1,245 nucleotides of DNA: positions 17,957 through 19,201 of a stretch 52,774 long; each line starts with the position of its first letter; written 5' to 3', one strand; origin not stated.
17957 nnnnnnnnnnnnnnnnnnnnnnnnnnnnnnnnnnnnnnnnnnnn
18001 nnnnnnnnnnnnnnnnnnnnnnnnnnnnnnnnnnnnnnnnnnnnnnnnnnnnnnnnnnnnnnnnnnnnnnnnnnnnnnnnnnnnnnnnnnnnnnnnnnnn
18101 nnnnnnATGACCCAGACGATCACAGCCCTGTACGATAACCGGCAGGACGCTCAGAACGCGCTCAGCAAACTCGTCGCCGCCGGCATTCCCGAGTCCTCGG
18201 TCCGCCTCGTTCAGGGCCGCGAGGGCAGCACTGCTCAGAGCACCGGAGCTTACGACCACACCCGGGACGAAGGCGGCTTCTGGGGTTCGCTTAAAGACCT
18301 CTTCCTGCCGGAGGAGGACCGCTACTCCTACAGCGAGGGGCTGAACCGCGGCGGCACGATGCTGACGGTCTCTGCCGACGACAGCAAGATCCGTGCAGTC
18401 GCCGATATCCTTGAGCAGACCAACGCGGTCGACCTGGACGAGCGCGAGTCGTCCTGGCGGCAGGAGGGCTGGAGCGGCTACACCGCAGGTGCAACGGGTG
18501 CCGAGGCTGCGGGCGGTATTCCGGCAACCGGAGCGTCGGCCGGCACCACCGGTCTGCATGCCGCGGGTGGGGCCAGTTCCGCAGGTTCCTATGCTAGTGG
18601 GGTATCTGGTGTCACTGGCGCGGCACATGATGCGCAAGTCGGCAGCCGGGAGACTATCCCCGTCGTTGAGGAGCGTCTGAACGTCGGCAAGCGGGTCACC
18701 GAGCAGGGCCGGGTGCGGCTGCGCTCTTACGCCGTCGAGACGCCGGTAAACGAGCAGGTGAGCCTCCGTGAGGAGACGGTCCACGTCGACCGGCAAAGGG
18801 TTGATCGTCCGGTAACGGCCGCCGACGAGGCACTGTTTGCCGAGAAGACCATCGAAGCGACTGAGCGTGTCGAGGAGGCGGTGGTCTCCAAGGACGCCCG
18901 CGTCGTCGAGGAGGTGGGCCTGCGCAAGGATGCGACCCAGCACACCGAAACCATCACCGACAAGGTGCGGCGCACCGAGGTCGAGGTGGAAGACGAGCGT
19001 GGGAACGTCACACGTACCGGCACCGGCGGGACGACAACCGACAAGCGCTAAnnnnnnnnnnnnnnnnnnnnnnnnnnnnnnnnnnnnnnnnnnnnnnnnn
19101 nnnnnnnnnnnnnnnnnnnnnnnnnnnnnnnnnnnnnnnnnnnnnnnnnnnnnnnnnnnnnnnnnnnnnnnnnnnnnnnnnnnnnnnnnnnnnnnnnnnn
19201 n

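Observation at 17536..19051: sigma-EcfG-type general-stress promoter (GGAAC-N17-CGTT) driving a YsnF/DUF2382 gene pair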

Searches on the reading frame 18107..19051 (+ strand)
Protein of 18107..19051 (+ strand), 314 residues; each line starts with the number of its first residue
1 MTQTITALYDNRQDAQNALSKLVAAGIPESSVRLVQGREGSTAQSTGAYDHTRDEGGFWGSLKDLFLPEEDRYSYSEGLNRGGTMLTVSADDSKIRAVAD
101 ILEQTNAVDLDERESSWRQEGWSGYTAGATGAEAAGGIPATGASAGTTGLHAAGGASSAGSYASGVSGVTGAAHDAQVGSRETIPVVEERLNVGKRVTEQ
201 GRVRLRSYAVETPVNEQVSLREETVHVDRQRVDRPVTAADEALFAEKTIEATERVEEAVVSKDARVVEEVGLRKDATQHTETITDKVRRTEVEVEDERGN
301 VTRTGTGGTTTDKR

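Call 3: search_protein_families(library=pfam, proteins=[window:18107-19051:+], max_evalue=0.01)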
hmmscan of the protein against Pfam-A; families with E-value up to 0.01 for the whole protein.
window:18107-19051:+ (314 aa): 2 families
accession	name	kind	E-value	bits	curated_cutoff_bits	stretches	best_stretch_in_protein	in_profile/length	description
PF09557.15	DUF2382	-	2.6e-22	79.6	23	1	184-294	1-111/111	Domain of unknown function (DUF2382)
PF11181.13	YflT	-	5.2e-06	27.3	26.2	1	7-70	4-70/99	Heat induced stress protein YflT domain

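Call 28: search_dna_similar(query=window:18107-19048:+, collection=plasmids, mode=protein, max_rows=60)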
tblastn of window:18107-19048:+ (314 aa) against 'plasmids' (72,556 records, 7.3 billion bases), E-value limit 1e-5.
Records with a match: 192; places in all: 226; records where one place covers at least 80% of the query: 34.
Best place of each record, by identity: 60-80% 1; <60% 191.
By first word of the organism name: Pantoea 54; Rhizobium 22; Sinorhizobium 18; Paracoccus 12; Azospirillum 12; Agrobacterium 9; Microvirga 8; Skermanella 6; Mesorhizobium 6; Methylobacterium 5; and 22 more.
By predicted mobility (MOB-suite, as given by PLSDB): non-mobilizable 135; mobilizable 39; conjugative 18.
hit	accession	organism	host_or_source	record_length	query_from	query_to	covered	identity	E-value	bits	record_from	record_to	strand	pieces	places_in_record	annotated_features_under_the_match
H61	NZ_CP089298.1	Methylobacterium currus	Solanum lycopersicum,single cell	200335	1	286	91%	52.8%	2e-77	264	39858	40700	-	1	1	YsnF/AvaK domain-containing protein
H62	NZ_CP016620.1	Microvirga ossetica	Vicia alpestris,cell culture,nodules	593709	3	285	90%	48.8%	2e-61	218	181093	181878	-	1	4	YsnF/AvaK domain-containing protein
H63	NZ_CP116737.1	Agrobacterium pusense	-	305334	2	285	90%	45.6%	7e-59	210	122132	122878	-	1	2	YsnF/AvaK domain-containing protein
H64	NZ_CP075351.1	Pseudochrobactrum algeriensis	Bos taurus,cell culture,lymph nodes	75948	2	285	90%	44.9%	3e-58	209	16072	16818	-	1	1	YsnF/AvaK domain-containing protein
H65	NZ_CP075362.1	Pseudochrobactrum algeriensis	Bos taurus,cell culture,lymph nodes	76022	2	285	90%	44.9%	3e-58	209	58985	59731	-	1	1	YsnF/AvaK domain-containing protein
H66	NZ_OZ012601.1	Shinella sp. WSD5-1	-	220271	2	285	90%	44.9%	2e-52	192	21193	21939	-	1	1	YsnF/AvaK domain-containing protein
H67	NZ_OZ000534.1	Shinella sp. WSC3-e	-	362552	2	285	90%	44.9%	2e-52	192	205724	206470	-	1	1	YsnF/AvaK domain-containing protein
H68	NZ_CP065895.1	Paracoccus marcusii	Cancer pagurus,whole ...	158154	2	285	90%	44.6%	1e-56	204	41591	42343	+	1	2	DUF2382 domain-containing protein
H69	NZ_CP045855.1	Agrobacterium sp. MA01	cell culture,Microcystis culture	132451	2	285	90%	44.2%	7e-52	190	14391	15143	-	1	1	YsnF/AvaK domain-containing protein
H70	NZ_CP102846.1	Microvirga terrae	soil,soil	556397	7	285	89%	45.0%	1e-57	206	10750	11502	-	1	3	DUF2382 domain-containing protein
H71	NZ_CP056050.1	Agrobacterium vitis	Vitis vinifera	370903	2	285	90%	43.0%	8e-56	201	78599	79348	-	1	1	YsnF/AvaK domain-containing protein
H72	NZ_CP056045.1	Agrobacterium vitis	Vitis vinifera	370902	2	285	90%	43.0%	8e-56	201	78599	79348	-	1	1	YsnF/AvaK domain-containing protein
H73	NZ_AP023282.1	Agrobacterium vitis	Vitis vinifera,grapevine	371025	2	285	90%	43.0%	8e-56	201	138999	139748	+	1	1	YsnF/AvaK domain-containing protein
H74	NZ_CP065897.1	Paracoccus marcusii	Cancer pagurus,whole ...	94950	2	285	90%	42.5%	7e-54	196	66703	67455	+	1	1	DUF2382 domain-containing protein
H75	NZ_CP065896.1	Paracoccus marcusii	Cancer pagurus,whole ...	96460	2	285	72%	53.5%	5e-26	210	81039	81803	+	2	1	YsnF/AvaK domain-containing protein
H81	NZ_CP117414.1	Sphingomonas naphthae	Single cell,Oil contaminated soil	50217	1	285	91%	40.8%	2e-45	172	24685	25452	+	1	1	DUF2382 domain-containing protein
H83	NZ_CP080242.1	Polymorphobacter sp. PAMC 29334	Megaspora,lichen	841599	1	285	91%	40.6%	3e-41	159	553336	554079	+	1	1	DUF2382 domain-containing protein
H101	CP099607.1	Comamonadaceae bacterium OTU4NAUVB1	Arabidopsis thaliana,pure culture,leaf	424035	1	285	91%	36.9%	4e-32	133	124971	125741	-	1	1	YsnF/AvaK domain-containing protein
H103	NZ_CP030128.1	Indioceanicola profundi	sediment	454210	3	285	90%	36.6%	2e-34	140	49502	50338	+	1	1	YsnF/AvaK domain-containing protein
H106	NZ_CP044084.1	Pseudomonas luteola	Homo sapiens,clinical isolate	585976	1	285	91%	34.8%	3e-28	122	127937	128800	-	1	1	YsnF/AvaK domain-containing protein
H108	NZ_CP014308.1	Burkholderia sp. PAMC 26561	single cell,lichen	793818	1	285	91%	33.4%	4e-28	121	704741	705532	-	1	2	YsnF/AvaK domain-containing protein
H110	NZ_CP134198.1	Paraburkholderia sp. FT54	single cell,Rhizosphere soil of Tomato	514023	1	285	91%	33.1%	4e-22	103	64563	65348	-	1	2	YsnF/AvaK domain-containing protein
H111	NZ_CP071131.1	Caballeronia sp. M1242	Homo sapiens,ETA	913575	1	285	91%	33.1%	2e-22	105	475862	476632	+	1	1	YsnF/AvaK domain-containing protein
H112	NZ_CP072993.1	Loktanella salsilacus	-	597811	3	285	71%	42.2%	4e-14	159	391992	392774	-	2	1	YsnF/AvaK domain-containing protein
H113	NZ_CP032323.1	Azospirillum argentinense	soil sample,Agricultural field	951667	1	285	69%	42.9%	5e-16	160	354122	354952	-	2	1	YsnF/AvaK domain-containing protein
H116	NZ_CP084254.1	Caballeronia sp. Sq4a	Anasa tristis,Cell culture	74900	1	285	91%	32.1%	4e-29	124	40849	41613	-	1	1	YsnF/AvaK domain-containing protein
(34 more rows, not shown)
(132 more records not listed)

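Call 30: search_dna_similar(query=window:18107-19048:+, collection=plasmids, mode=protein, max_rows=60, rows=spread)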
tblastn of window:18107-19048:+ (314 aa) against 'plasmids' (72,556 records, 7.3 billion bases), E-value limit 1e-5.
Records with a match: 192; places in all: 226; records where one place covers at least 80% of the query: 34.
Best place of each record, by identity: 60-80% 1; <60% 191.
By first word of the organism name: Pantoea 54; Rhizobium 22; Sinorhizobium 18; Paracoccus 12; Azospirillum 12; Agrobacterium 9; Microvirga 8; Skermanella 6; Mesorhizobium 6; Methylobacterium 5; and 22 more.
By predicted mobility (MOB-suite, as given by PLSDB): non-mobilizable 135; mobilizable 39; conjugative 18.
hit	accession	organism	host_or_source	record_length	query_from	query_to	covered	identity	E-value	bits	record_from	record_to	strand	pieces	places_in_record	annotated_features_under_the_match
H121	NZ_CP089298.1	Methylobacterium currus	Solanum lycopersicum,single cell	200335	1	286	91%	52.8%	2e-77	264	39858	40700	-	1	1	YsnF/AvaK domain-containing protein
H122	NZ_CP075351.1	Pseudochrobactrum algeriensis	Bos taurus,cell culture,lymph nodes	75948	2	285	90%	44.9%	3e-58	209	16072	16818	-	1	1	YsnF/AvaK domain-containing protein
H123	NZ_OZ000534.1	Shinella sp. WSC3-e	-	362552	2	285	90%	44.9%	2e-52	192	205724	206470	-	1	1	YsnF/AvaK domain-containing protein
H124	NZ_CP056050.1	Agrobacterium vitis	Vitis vinifera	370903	2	285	90%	43.0%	8e-56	201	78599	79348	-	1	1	YsnF/AvaK domain-containing protein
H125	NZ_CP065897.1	Paracoccus marcusii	Cancer pagurus,whole ...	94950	2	285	90%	42.5%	7e-54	196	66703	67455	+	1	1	DUF2382 domain-containing protein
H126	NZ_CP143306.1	Paracoccus marcusii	Soil sample,soil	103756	2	285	72%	53.1%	2e-24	205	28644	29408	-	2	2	DUF2382 domain-containing protein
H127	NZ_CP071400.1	Rhizobium leguminosarum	lentil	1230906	3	285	72%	51.3%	1e-28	230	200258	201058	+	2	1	record has no annotation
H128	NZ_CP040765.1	Paracoccus liaowanqingii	Tibetan antelope,cell culture,feces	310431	4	285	90%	41.0%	1e-44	169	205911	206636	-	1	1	YsnF/AvaK domain-containing protein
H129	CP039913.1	Agrobacterium tumefaciens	-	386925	2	285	69%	52.8%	3e-23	204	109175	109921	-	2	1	DUF2382 domain-containing protein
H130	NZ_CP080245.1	Polymorphobacter sp. PAMC 29334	Megaspora,lichen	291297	1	285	91%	39.9%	2e-41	160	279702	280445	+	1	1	DUF2382 domain-containing protein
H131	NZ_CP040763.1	Paracoccus liaowanqingii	Tibetan antelope,cell culture,feces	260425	3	285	72%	50.0%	2e-22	194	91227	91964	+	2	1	YsnF/AvaK domain-containing protein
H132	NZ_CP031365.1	Rhizobium sp. ZX09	cell culture,soil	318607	2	283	68%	51.4%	3e-23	200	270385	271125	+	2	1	YsnF/AvaK domain-containing protein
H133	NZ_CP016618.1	Microvirga ossetica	Vicia alpestris,cell culture,nodules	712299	1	285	91%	37.5%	2e-19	96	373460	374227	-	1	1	YsnF/AvaK domain-containing protein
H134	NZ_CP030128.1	Indioceanicola profundi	sediment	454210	3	285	90%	36.6%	2e-34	140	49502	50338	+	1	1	YsnF/AvaK domain-containing protein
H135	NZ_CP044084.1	Pseudomonas luteola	Homo sapiens,clinical isolate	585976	1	285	91%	34.8%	3e-28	122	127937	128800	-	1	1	YsnF/AvaK domain-containing protein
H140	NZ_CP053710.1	Lichenicola cladoniae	Cladonia borealis,cell culture,lichen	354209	3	285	69%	38.7%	5e-14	139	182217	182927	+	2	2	YsnF/AvaK domain-containing protein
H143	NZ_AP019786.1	Methylomagnum ishizawai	-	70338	179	285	34%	52.3%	3e-18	92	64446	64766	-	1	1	YsnF/AvaK domain-containing protein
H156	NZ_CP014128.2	Pantoea vagans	Homo sapiens,wound swab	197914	186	285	32%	44.7%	1e-11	73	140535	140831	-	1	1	YsnF/AvaK domain-containing protein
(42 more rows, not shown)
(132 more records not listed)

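Call 31: get_annotated_region(hit=H62, flank=1500)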
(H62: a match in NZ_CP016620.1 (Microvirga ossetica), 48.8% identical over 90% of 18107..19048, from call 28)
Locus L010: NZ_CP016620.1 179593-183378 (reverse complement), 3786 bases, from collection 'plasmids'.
description: Microvirga ossetica strain V5/3m plasmid unnamed4, complete sequence
organism: Microvirga ossetica (NCBI taxid 1882682)
taxonomy: Bacteria; Pseudomonadota; Alphaproteobacteria; Hyphomicrobiales; Methylobacteriaceae; Microvirga; Microvirga ossetica
host: -; source: Vicia alpestris,cell culture,nodules; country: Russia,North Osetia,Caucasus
typing (MOB-suite, as given by PLSDB): non-mobilizable
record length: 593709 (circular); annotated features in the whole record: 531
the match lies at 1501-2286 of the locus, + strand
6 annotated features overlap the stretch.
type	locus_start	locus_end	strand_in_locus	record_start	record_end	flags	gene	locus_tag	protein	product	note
CDS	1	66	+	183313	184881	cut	-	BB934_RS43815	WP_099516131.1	helix-turn-helix transcriptional regulator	-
CDS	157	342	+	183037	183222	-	-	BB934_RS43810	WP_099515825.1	CsbD family protein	-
CDS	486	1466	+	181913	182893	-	-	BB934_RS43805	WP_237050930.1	PhnA-like protein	-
CDS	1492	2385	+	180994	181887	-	-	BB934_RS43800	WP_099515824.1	YsnF/AvaK domain-containing protein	-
CDS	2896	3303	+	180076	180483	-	-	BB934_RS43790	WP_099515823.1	response regulator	GO:0000160 - phosphorelay signal transduction system [Evidence IEA]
CDS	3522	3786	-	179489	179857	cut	-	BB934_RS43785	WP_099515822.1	response regulator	GO:0000160 - phosphorelay signal transduction system [Evidence IEA]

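Call 32: get_annotated_region(hit=H68, flank=1500)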
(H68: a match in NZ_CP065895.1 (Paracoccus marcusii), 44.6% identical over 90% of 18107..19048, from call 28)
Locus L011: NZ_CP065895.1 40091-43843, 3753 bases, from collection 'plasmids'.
description: Paracoccus marcusii strain CP157 plasmid pCP157_03, complete sequence
organism: Paracoccus marcusii (NCBI taxid 59779)
taxonomy: Bacteria; Pseudomonadota; Alphaproteobacteria; Rhodobacterales; Paracoccaceae; Paracoccus; Paracoccus marcusii
host: -; source: Cancer pagurus,whole organism,carapace,carapace; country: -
typing (MOB-suite, as given by PLSDB): non-mobilizable
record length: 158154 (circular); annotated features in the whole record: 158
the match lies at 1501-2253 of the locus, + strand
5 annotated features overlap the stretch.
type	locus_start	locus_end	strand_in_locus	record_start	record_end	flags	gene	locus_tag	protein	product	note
CDS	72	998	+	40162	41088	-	-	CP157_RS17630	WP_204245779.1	PhnA-like protein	-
CDS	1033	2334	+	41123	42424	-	-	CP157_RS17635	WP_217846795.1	DUF2382 domain-containing protein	-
CDS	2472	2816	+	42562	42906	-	-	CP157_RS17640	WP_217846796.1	hypothetical protein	-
CDS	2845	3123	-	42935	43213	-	-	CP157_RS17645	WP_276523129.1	BLUF domain-containing protein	-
CDS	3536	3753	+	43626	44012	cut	-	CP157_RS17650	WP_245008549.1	thioesterase family protein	-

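Call 33: get_annotated_region(hit=H81, flank=1500)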
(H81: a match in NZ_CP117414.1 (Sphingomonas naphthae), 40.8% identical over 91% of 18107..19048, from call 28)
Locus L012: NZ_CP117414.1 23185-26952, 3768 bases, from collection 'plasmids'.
description: Sphingomonas naphthae strain KACC 18716 plasmid unnamed3, complete sequence
organism: Sphingomonas naphthae (NCBI taxid 1813468)
taxonomy: Bacteria; Pseudomonadota; Alphaproteobacteria; Sphingomonadales; Sphingomonadaceae; Sphingomonas; Sphingomonas naphthae
host: -; source: Single cell,Oil contaminated soil; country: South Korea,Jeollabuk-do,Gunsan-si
typing (MOB-suite, as given by PLSDB): non-mobilizable
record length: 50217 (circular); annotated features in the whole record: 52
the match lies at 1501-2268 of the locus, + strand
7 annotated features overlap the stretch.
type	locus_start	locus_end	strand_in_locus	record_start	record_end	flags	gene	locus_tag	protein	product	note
CDS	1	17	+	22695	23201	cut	-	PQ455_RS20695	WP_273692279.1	ferritin-like domain-containing protein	-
CDS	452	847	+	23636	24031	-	-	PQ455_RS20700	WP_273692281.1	DUF2382 domain-containing protein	-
CDS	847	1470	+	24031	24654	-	-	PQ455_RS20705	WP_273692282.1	OmpA family protein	-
CDS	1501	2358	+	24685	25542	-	-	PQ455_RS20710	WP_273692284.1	DUF2382 domain-containing protein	-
CDS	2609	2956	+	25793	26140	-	-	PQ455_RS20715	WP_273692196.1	hypothetical protein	-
CDS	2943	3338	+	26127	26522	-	-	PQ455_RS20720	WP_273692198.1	phage holin family protein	-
CDS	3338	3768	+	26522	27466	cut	-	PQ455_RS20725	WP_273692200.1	DUF3618 domain-containing protein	-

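Call 34: get_annotated_region(hit=H83, flank=1500)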
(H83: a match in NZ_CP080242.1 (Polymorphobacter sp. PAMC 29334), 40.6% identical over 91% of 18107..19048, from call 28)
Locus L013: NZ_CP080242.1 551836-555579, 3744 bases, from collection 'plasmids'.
description: Polymorphobacter sp. PAMC 29334 plasmid p29334-1, complete sequence
organism: Polymorphobacter sp. PAMC 29334 (NCBI taxid 2862331)
taxonomy: Bacteria; Pseudomonadota; Alphaproteobacteria; Sphingomonadales; Sphingosinicellaceae; Polymorphobacter; Polymorphobacter sp. PAMC 29334
host: -; source: Megaspora,lichen; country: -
typing (MOB-suite, as given by PLSDB): non-mobilizable
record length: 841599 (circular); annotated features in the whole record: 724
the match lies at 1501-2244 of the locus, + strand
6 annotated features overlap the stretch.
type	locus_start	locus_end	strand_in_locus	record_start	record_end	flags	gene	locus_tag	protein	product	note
CDS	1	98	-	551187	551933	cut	-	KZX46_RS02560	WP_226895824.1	Crp/Fnr family transcriptional regulator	GO:0006355 - regulation of DNA-templated transcription [Evidence IEA]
CDS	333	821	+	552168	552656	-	-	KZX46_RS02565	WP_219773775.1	YsnF/AvaK domain-containing protein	-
CDS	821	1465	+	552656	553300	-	-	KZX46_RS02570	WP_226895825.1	OmpA family protein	-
CDS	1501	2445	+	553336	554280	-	-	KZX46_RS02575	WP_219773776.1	DUF2382 domain-containing protein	-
CDS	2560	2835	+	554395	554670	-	-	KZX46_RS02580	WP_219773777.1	hypothetical protein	-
CDS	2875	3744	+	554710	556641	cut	-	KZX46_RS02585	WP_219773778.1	AI-2E family transporter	-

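Call 35: get_annotated_region(hit=H103, flank=1500)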
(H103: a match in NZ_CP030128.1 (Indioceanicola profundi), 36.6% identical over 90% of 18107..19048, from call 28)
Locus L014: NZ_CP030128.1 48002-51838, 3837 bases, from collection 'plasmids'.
description: Indioceanicola profundi strain SCSIO 08040 plasmid unnamed2, complete sequence
organism: Indioceanicola profundi (NCBI taxid 2220096)
taxonomy: Bacteria; Pseudomonadota; Alphaproteobacteria; Rhodospirillales; Azospirillaceae; Indioceanicola; Indioceanicola profundi
host: -; source: sediment; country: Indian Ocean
typing (MOB-suite, as given by PLSDB): non-mobilizable
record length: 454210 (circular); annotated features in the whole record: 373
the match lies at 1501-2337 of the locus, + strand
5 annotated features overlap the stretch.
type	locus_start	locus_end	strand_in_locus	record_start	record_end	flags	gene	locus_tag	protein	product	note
CDS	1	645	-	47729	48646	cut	-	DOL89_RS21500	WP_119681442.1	hypothetical protein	-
CDS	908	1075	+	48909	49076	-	-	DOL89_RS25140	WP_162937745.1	hypothetical protein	-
CDS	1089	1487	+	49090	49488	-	-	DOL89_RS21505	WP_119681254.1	YsnF/AvaK domain-containing protein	-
CDS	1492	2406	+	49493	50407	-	-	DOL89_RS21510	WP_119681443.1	YsnF/AvaK domain-containing protein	-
CDS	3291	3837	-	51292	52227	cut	-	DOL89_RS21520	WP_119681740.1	alpha/beta hydrolase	-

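Call 36: get_annotated_region(hit=H113, flank=1500)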
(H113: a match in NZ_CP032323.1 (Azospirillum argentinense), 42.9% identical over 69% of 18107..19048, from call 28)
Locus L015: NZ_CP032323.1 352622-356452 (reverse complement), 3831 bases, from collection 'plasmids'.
description: Azospirillum argentinense strain MTCC4035 plasmid p2, complete sequence
organism: Azospirillum argentinense (NCBI taxid 2970906)
taxonomy: Bacteria; Pseudomonadota; Alphaproteobacteria; Rhodospirillales; Azospirillaceae; Azospirillum; Azospirillum argentinense
host: -; source: soil sample,Agricultural field; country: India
typing (MOB-suite, as given by PLSDB): non-mobilizable
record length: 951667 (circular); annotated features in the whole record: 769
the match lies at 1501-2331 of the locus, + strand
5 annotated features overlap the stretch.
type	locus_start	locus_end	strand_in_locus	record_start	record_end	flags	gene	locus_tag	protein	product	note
CDS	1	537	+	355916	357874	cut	-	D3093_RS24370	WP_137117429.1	PAS domain-containing sensor histidine kinase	-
CDS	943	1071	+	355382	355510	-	-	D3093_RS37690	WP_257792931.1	hypothetical protein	-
CDS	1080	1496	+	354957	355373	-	-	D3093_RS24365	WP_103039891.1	YsnF/AvaK domain-containing protein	-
CDS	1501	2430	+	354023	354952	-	-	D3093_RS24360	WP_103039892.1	YsnF/AvaK domain-containing protein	-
CDS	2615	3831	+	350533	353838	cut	-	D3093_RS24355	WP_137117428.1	DEAD/DEAH box helicase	-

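Call 37: get_annotated_region(hit=H106, flank=1500)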
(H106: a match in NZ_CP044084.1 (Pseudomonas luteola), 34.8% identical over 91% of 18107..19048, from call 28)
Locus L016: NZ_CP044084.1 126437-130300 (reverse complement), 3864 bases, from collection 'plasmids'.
description: Pseudomonas luteola strain FDAARGOS_637 plasmid unnamed1, complete sequence
organism: Pseudomonas luteola (NCBI taxid 47886)
taxonomy: Bacteria; Pseudomonadota; Gammaproteobacteria; Pseudomonadales; Pseudomonadaceae; Pseudomonas; Pseudomonas luteola
host: -; source: Homo sapiens,clinical isolate; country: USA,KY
typing (MOB-suite, as given by PLSDB): non-mobilizable
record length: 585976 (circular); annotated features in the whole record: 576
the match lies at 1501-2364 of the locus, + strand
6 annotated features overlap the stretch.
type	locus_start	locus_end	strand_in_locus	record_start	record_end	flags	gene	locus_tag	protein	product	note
CDS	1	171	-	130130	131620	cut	-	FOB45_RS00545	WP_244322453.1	sensor domain-containing diguanylate cyclase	-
CDS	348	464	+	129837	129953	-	-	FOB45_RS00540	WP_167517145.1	hypothetical protein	-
CDS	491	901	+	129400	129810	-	-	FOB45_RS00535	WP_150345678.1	DUF3391 domain-containing protein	-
CDS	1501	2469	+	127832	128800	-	-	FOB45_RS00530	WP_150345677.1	YsnF/AvaK domain-containing protein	-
CDS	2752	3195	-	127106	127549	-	-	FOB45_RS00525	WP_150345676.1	globin domain-containing protein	-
CDS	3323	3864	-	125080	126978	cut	-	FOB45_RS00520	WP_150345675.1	diguanylate cyclase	-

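Call 38: get_annotated_region(hit=H108, flank=1500)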
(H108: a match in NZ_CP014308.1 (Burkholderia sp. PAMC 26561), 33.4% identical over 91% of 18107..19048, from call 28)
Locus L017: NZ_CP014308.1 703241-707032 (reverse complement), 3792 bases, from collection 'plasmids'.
description: Burkholderia sp. PAMC 26561 plasmid unnamed1, complete sequence
organism: Burkholderia sp. PAMC 26561 (NCBI taxid 1795043)
taxonomy: Bacteria; Pseudomonadota; Betaproteobacteria; Burkholderiales; Burkholderiaceae; Burkholderia; Burkholderia sp. PAMC 26561
host: -; source: single cell,lichen; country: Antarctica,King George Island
typing (MOB-suite, as given by PLSDB): non-mobilizable
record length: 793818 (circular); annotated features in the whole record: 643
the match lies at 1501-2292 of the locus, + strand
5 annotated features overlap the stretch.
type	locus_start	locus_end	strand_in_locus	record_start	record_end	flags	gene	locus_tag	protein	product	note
CDS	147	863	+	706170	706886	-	-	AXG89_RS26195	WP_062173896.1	hypothetical protein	-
CDS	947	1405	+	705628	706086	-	-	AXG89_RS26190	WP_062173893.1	YsnF/AvaK domain-containing protein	-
CDS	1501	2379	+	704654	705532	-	-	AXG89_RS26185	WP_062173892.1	YsnF/AvaK domain-containing protein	-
CDS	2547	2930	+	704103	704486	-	-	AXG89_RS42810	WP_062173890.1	hypothetical protein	-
CDS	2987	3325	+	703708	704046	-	-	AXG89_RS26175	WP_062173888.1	DUF883 family protein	-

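Call 39: get_annotated_region(hit=H111, flank=1500)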
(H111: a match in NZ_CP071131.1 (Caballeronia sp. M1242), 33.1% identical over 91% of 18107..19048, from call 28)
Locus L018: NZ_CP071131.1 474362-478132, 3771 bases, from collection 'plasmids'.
description: Caballeronia sp. M1242 plasmid unnamed2, complete sequence
organism: Caballeronia sp. M1242 (NCBI taxid 2814653)
taxonomy: Bacteria; Pseudomonadota; Betaproteobacteria; Burkholderiales; Burkholderiaceae; Caballeronia; Caballeronia sp. M1242
host: -; source: Homo sapiens,ETA; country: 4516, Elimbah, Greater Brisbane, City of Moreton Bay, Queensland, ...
typing (MOB-suite, as given by PLSDB): non-mobilizable
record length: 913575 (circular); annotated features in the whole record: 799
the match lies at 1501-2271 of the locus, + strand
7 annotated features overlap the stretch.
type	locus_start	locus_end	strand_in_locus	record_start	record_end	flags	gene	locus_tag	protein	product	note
CDS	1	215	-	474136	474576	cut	-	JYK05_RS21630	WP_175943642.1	Hsp20/alpha crystallin family protein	-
CDS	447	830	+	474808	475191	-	-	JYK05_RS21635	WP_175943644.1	hypothetical protein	-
CDS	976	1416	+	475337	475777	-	-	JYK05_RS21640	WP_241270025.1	YsnF/AvaK domain-containing protein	-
CDS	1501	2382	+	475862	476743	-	-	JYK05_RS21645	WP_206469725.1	YsnF/AvaK domain-containing protein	-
CDS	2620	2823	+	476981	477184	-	-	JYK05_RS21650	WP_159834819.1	cold-shock protein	-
CDS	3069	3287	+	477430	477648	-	-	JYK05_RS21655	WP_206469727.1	hypothetical protein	-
CDS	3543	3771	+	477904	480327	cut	-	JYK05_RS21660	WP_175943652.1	EAL domain-containing protein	-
